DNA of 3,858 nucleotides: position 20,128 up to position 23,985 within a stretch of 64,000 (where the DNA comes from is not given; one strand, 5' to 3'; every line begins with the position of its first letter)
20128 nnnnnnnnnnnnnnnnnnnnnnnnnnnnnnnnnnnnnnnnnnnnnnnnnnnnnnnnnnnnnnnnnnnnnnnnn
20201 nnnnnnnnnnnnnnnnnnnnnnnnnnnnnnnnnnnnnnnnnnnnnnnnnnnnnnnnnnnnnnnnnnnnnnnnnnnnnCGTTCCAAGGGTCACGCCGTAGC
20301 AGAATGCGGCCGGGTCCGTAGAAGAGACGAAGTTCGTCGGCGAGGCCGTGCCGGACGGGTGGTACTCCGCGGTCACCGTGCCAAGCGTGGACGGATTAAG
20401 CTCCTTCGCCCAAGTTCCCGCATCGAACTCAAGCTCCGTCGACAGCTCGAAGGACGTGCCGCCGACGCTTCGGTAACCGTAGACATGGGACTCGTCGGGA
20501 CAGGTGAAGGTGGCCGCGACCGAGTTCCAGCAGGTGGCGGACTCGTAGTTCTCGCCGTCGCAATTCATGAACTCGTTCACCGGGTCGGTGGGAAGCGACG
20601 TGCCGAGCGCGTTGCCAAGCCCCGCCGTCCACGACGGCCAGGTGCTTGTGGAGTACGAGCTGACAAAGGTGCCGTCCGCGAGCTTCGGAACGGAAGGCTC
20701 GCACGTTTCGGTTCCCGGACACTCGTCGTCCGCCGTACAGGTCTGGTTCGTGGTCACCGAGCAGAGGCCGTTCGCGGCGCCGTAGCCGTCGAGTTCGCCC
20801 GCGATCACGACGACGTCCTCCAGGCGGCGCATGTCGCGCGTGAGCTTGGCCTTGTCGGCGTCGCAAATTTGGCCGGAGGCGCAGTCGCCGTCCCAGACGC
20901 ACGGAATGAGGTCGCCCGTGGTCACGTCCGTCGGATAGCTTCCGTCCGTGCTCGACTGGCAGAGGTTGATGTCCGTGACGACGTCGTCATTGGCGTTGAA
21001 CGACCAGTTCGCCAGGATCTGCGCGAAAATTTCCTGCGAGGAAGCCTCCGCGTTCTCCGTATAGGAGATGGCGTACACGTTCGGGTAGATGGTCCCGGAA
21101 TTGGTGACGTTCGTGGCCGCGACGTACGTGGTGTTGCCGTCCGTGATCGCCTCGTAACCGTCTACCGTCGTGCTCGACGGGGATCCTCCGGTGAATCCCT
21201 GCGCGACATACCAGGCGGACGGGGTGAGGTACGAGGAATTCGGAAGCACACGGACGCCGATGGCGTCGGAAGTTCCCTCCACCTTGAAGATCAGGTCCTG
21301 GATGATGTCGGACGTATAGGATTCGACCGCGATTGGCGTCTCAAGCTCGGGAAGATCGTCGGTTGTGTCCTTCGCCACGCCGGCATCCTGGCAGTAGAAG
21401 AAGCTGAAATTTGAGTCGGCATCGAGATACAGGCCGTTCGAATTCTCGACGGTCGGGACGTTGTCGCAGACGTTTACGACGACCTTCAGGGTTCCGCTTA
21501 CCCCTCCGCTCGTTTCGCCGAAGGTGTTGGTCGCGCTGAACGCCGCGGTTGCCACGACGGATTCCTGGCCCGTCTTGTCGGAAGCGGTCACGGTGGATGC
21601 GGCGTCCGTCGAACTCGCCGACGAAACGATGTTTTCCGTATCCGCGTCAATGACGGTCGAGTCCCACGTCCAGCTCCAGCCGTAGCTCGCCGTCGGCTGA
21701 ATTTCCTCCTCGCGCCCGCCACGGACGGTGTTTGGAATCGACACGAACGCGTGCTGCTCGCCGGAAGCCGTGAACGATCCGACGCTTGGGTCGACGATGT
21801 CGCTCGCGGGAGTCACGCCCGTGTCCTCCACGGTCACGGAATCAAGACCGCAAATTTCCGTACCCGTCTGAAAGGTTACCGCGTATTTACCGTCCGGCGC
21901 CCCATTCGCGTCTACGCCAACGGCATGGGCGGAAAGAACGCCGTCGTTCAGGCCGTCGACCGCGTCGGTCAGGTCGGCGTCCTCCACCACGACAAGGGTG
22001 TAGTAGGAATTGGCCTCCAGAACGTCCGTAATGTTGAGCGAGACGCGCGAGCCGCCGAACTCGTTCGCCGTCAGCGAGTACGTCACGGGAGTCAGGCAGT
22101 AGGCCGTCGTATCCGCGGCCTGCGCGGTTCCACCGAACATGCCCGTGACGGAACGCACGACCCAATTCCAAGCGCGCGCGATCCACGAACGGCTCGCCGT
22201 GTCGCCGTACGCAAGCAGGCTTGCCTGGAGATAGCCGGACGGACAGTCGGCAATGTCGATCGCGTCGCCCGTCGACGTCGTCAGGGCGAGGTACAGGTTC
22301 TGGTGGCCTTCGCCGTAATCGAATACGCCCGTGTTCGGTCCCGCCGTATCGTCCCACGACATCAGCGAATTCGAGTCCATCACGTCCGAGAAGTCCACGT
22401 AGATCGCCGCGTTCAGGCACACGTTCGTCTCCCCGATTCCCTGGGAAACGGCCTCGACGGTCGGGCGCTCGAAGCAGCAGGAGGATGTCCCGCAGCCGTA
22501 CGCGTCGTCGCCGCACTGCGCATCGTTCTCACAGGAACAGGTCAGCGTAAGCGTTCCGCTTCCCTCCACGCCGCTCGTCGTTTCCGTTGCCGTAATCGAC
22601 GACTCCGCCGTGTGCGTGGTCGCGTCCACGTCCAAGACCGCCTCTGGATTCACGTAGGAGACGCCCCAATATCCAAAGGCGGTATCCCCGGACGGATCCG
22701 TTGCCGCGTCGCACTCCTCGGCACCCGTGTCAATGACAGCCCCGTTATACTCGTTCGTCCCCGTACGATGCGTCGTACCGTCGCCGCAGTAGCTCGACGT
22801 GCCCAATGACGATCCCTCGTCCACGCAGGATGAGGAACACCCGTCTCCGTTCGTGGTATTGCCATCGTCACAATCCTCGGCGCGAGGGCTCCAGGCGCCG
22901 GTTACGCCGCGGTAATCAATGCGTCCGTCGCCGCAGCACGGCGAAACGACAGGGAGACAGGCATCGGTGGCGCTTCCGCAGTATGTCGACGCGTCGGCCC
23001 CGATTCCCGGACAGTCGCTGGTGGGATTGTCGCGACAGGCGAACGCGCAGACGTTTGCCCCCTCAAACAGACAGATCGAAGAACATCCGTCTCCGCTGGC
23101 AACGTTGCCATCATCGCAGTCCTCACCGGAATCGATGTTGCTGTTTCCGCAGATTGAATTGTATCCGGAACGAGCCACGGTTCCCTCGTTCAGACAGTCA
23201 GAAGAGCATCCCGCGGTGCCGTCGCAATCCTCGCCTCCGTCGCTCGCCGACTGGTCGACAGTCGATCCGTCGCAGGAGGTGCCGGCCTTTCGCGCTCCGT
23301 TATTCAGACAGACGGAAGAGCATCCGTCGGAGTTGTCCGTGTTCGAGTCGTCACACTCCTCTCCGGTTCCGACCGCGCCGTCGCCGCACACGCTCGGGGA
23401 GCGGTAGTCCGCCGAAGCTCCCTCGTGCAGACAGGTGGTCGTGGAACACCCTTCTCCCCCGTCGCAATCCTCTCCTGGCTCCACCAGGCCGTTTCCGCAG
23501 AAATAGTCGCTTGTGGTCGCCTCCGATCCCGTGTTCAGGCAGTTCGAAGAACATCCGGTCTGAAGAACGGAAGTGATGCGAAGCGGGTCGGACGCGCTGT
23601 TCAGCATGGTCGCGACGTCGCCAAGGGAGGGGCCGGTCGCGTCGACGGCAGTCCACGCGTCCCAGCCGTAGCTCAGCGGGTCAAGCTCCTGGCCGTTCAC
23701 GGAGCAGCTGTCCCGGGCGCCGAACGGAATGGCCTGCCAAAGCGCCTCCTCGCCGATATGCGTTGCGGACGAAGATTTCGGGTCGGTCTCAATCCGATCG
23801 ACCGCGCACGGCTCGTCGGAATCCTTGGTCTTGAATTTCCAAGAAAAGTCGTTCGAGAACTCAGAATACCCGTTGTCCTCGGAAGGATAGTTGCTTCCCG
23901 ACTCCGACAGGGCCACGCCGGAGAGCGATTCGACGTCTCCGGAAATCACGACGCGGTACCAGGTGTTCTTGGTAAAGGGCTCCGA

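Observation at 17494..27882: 3462-aa giant surface protein: pilin-like anchor + IPT/TIG + Myxococcus-type Cys-rich repeats + C-terminal vWA domain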

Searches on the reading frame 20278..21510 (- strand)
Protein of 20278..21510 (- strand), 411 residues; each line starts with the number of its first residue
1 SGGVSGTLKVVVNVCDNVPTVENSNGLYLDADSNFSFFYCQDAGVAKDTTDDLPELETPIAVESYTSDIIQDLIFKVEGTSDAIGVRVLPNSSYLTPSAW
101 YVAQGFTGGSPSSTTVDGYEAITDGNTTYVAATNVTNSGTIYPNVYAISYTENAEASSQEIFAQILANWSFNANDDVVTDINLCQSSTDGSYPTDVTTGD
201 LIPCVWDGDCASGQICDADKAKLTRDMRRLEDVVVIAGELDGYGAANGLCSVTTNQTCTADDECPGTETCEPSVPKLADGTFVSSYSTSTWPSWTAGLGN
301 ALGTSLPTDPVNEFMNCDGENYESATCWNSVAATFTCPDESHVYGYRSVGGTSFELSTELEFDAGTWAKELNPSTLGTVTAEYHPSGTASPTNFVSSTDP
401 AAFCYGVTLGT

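Call 57: search_solved_structures(query=A4, max_evalue=10, show_alignments=3)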
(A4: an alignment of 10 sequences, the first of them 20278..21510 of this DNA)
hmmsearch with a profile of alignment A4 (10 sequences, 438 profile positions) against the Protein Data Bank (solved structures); distinct sequences matched with E-value up to 10: 1.
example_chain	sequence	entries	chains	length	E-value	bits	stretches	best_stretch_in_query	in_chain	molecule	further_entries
1zov_A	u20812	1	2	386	0.16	14.1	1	302-377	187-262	Monomeric sarcosine oxidase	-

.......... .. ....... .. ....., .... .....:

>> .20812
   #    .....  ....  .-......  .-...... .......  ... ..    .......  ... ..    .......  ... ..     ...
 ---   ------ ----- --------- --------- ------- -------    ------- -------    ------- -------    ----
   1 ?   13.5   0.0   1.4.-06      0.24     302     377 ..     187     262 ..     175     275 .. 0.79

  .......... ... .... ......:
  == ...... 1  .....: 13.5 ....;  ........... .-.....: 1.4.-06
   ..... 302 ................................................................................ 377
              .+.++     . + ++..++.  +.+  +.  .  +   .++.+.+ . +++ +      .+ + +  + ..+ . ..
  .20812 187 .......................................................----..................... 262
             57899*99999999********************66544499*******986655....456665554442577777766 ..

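Call 67: predict_structure(alignment_id=A4)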
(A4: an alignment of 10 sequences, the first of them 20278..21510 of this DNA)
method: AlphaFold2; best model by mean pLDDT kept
length: 411 residues; sequences in the alignment: 10
mean_pLDDT: 46.3   pTM: 0.41
mean pLDDT of the five models: 46.3, 43.3, 38.2, 38.1, 37.2
residues with pLDDT >= 90: 0; 70-90: 77; 50-70: 82; < 50: 252
segments of 3 or more residues with pLDDT < 50: 1-30, 38-49, 63-66, 172-181, 219-261, 263-411
pLDDT, mean of each block of 10 residues (from residue 1): 24 27 43 49 44 61 55 74 79 67 73 71 84 58 75 78 68 40 65 58 58 65 40 39 40 40 44 32 23 23 28 30 26 27 28 28 29 30 25 26 26 30
secondary structure, 60 per line:
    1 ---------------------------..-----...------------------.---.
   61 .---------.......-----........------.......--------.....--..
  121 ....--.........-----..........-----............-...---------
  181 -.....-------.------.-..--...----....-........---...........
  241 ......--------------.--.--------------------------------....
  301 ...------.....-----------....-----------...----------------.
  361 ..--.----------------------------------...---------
elements in order: E35-37 E71-77 E83-90 H97-103 E112-116 E119-124 E127-135 E141-150 H156-167 E169-171 E182-186 E214-217 H219-226 H230-246 H297-303 H310-314 H326-329 E341-343 E360-362

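Call 70: fold_search(model_id=the predicted structure, library=pdb)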
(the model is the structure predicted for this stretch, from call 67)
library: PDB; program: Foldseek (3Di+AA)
matches with E <= 10: 1257; with E <= 0.001: 0
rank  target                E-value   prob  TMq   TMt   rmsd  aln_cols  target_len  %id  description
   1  2xb3                  1.6e-02  0.82  0.18  0.38   7.6       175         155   13  The Structure of Cyanobacterial PsbP (released 2010-08-25)
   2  2vu4                  1.9e-02  0.96  0.18  0.41   5.3       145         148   13  Structure of PsbP protein from Spinacia oleracea at 1.98 A resolution (released 2009-07-21)
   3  1vr8                  2.5e-02  0.90  0.16  0.37   6.5       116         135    9  Crystal structure of GTP binding regulator (TM1622) from Thermotoga Maritima at 1.75 A resolution (released 2005-03-15)
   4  6xrb_B                2.6e-02  0.80  0.15  0.36   9.1       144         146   13  Crystal structure of SciW from Salmonella typhimurium (released 2020-12-30)
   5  6xrr_D                2.9e-02  0.91  0.17  0.40  13.2       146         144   14  Structure of SciW bound to the Rhs1 Transmembrane Domain from Salmonella typhimurium (released 2020-12-30)
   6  7wff_f                3.1e-02  0.63  0.17  0.34   7.3       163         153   11  Subcomplexes B,M and L in the Cylic electron transfer supercomplex NDH-PSI from Arabidopsis (released 2022-03-16)
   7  1v2b_A                3.5e-02  0.90  0.18  0.39   5.8       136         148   10  Crystal Structure of PsbP Protein in the Oxygen-Evolving Complex of Photosystem II from Higher Plants (released 2004-05-18)
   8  4rth_B                3.7e-02  0.80  0.17  0.34   7.2       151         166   12  The crystal structure of PsbP from Zea mays (released 2015-03-11)
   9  5zx9                  3.9e-02  0.28  0.13  0.21  10.2       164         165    9  Crystal structure of apo form fibronectin-binding protein Apa from Mycobacterium tuberculosis (released 2019-05-29)
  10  7pi0_P                4.1e-02  0.72  0.19  0.36  15.3       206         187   10  Unstacked compact Dunaliella PSII (released 2022-08-17)
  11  4rth_A                4.3e-02  0.69  0.17  0.33   7.8       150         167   13  The crystal structure of PsbP from Zea mays (released 2015-03-11)
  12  3wa5_B                4.3e-02  0.47  0.13  0.32   8.4       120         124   12  Crystal Structure of type VI peptidoglycan muramidase effector Tse3 in complex with its cognate immunity protein Tsi3 (released 2013-10-02)
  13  6xrr_B                4.6e-02  0.75  0.16  0.37  12.8       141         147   16  Structure of SciW bound to the Rhs1 Transmembrane Domain from Salmonella typhimurium (released 2020-12-30)
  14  6e8a_A                4.9e-02  0.51  0.14  0.30  10.4       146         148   11  Crystal structure of DcrB from Salmonella enterica at 1.92 Angstroms resolution (released 2018-10-31)
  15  5yfg_MODEL_1_A        5.4e-02  0.66  0.16  0.29   8.7       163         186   11  SOLUTION STRUCTURE OF HUMAN MOG1 (released 2017-11-01)
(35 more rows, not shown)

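Call 76: find_related_loci(query=A4, collection=metagenome_contigs, flank=10000)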
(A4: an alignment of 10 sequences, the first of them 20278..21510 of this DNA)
Query A4 (411 aa) in metagenome_contigs; peptide patterns used: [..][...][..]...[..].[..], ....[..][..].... (x = any residue, [..] = any of these).
334 stretches matched a pattern; 38 encode a relative of the query (tblastn E <= 1e-3); 38 distinct loci.
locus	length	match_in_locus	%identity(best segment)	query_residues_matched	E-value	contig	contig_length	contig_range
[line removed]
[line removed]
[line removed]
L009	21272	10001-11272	47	4-372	1e-113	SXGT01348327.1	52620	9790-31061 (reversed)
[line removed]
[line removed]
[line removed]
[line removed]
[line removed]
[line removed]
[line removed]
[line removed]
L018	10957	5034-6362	43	5-406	2e-93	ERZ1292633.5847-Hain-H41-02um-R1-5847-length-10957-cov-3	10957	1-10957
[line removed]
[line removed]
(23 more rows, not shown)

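Call 100: find_homologous_proteins(query=A4, max_evalue=0.001)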
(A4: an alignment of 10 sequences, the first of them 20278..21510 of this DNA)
Query A4 (10 sequences) (411 aa, profile of the alignment): 3 proteins with E <= 0.001 among 8000 candidates.
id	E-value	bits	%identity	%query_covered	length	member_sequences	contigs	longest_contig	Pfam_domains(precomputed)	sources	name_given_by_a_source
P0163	4.2e-95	337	57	50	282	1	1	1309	-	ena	-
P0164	3.0e-64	236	32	74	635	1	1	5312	-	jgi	jgi:hypothetical protein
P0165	3.7e-49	186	36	64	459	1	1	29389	-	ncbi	ncbi:MAG: hypothetical protein V1865_01375 [bacterium]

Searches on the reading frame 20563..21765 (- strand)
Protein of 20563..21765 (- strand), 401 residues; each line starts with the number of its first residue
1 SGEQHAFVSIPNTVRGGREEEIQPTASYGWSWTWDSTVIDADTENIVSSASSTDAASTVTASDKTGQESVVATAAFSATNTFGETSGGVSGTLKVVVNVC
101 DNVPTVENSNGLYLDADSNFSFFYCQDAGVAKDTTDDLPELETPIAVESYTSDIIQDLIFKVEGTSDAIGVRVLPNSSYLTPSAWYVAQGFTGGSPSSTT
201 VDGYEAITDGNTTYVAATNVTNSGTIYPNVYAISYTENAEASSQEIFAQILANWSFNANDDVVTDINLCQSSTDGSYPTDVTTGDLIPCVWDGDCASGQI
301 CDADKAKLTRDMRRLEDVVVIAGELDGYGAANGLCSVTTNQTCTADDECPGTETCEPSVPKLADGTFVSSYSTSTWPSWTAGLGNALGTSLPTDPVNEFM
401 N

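Call 12: search_protein_families(library=pfam, proteins=[window:20563-21765:-], max_evalue=1)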
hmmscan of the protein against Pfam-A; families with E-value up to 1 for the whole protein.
window:20563-21765:- (401 aa): 2 families
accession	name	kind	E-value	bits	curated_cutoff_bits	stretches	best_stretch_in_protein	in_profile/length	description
PF23416.1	DUF7107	-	0.33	11.8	24.6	0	338-356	24-42/48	Domain of unknown function (DUF7107)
PF00095.26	WAP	-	0.96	10.2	20.8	1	335-355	13-29/41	WAP-type (Whey Acidic Protein) 'four-disulfide core'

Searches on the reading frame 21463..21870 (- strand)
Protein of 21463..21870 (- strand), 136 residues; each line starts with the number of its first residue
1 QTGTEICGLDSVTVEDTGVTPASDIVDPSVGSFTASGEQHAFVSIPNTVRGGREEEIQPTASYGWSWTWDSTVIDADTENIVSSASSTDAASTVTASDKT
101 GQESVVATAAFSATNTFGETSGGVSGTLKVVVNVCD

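Call 93: search_protein_families(library=pfam, proteins=[window:21463-21870:-], max_evalue=0.1)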
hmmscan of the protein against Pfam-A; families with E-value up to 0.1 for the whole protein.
window:21463-21870:- (136 aa): 1 family
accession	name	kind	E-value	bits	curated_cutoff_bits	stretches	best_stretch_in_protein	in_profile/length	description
PF24708.1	Lip_C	-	0.07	12.3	27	1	46-122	120-194/380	Lipase-like, C-terminal domain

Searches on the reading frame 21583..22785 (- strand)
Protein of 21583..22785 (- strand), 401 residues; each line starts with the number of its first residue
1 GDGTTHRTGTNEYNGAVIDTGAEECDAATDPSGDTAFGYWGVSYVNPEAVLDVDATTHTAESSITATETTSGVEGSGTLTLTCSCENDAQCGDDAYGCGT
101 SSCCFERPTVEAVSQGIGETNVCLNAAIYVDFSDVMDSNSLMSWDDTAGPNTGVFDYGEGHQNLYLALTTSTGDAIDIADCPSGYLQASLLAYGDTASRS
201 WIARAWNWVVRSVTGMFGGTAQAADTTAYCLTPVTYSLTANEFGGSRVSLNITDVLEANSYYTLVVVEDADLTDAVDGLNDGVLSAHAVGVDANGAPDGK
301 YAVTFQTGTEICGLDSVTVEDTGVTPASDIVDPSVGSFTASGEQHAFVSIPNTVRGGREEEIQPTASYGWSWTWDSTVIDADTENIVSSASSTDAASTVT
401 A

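Call 12: search_protein_families(library=pfam, proteins=[window:21583-22785:-], max_evalue=1)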
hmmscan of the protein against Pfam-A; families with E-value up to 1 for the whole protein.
window:21583-22785:- (401 aa): 1 family
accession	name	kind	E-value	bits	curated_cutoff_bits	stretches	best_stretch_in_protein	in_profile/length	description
PF13205.12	Big_5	-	5.5e-06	27.5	23.6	2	107-141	4-38/105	Bacterial Ig-like domain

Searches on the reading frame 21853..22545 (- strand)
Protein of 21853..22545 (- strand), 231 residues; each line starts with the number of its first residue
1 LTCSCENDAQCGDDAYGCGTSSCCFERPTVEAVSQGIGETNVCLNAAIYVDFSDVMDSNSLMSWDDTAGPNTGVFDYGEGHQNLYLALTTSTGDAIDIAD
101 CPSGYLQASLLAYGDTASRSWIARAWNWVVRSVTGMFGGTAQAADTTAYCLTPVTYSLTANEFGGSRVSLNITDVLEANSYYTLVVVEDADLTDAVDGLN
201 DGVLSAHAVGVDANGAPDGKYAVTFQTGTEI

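Call 93: search_protein_families(library=pfam, proteins=[window:21853-22545:-], max_evalue=0.1)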
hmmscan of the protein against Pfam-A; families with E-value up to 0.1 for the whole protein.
window:21853-22545:- (231 aa): 1 family
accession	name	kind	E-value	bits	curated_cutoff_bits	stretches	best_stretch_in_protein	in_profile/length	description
PF13205.12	Big_5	-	1.4e-06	29.4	23.6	0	27-61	4-38/105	Bacterial Ig-like domain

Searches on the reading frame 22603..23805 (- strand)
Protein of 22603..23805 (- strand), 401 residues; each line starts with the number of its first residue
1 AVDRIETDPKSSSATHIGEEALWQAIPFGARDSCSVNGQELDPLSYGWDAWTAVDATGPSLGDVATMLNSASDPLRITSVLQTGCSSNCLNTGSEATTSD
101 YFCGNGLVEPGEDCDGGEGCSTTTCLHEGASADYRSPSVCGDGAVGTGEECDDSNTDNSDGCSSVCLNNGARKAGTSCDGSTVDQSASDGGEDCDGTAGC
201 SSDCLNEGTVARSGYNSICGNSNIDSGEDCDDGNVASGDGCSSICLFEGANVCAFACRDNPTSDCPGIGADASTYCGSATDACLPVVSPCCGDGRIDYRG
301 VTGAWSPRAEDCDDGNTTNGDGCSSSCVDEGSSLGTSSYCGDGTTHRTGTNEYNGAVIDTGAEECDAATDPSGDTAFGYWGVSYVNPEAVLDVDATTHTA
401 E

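Call 12: search_protein_families(library=pfam, proteins=[window:22603-23805:-], max_evalue=1)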
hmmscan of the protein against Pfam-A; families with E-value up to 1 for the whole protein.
window:22603-23805:- (401 aa): 1 family
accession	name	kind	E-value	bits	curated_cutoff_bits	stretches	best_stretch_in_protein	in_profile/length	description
PF13948.11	DUF4215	-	2.3e-11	44.2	27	3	138-166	19-46/47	Domain of unknown function (DUF4215)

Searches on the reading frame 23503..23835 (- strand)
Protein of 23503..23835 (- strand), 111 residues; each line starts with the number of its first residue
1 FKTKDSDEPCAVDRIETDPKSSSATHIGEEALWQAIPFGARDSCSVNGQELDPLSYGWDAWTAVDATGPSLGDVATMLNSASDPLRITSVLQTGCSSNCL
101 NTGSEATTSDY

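Call 84: search_protein_families(library=pfam, proteins=[window:23503-23835:-], max_evalue=0.1)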
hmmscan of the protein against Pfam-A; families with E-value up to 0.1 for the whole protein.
window:23503-23835:- (111 aa): 0 families
